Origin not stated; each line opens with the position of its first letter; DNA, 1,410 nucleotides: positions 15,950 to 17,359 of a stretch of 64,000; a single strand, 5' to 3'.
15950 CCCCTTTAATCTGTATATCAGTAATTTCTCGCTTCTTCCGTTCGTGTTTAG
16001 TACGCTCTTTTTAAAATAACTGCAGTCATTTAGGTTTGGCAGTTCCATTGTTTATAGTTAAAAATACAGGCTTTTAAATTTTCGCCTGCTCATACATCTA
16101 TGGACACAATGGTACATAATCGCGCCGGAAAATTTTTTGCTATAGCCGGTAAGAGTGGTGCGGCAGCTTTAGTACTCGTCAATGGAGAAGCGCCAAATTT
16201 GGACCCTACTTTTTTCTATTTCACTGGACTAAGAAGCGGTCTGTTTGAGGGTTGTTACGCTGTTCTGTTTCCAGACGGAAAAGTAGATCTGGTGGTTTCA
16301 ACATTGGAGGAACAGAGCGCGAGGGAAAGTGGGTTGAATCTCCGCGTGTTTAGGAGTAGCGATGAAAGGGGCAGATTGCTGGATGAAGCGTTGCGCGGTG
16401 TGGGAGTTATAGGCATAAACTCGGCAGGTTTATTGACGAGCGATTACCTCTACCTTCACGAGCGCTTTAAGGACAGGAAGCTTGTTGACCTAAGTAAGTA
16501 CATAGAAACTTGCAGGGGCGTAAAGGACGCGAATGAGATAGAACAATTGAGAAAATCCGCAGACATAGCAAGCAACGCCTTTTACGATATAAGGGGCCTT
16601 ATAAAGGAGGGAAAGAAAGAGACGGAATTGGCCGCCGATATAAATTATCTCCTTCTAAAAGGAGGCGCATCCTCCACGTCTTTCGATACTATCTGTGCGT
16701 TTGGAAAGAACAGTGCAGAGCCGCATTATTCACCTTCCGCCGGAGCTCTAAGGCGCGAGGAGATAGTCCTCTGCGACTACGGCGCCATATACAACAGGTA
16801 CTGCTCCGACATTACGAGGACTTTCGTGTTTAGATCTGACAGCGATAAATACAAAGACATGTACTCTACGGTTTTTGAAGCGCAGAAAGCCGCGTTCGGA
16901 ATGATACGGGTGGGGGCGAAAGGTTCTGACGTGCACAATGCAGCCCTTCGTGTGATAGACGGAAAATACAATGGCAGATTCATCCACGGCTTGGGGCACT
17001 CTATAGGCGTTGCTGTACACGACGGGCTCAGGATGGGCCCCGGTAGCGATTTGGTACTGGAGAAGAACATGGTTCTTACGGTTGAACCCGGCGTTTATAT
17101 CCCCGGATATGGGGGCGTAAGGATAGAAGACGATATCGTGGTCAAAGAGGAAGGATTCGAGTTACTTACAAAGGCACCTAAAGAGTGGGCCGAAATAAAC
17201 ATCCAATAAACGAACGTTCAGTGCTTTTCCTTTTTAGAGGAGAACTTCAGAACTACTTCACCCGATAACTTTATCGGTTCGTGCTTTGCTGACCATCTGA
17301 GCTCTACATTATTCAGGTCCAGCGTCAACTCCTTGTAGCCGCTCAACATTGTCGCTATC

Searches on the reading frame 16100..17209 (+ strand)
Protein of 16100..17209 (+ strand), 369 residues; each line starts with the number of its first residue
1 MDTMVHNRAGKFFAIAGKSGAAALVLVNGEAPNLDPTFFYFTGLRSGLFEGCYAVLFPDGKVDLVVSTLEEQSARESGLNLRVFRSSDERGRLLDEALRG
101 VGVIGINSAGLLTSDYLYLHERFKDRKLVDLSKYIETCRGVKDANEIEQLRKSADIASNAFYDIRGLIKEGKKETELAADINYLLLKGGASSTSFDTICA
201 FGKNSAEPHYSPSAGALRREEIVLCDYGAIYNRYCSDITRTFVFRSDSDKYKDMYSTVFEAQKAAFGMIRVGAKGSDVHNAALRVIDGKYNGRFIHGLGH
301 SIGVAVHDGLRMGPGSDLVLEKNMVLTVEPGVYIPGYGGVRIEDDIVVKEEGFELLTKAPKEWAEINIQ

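Call 10: search_protein_families(library=pfam, max_evalue=0.001, proteins=[window:16100-17209:+])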
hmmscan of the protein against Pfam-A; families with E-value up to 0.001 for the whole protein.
window:16100-17209:+ (369 aa): 2 families
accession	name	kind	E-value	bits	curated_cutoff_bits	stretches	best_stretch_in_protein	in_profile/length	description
PF00557.29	Peptidase_M24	-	3.6e-64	216.8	23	1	148-350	1-208/208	Metallopeptidase family M24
PF01321.24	Creatinase_N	-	1.9e-09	38.6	22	1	17-141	10-128/128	Creatinase/Prolidase N-terminal domain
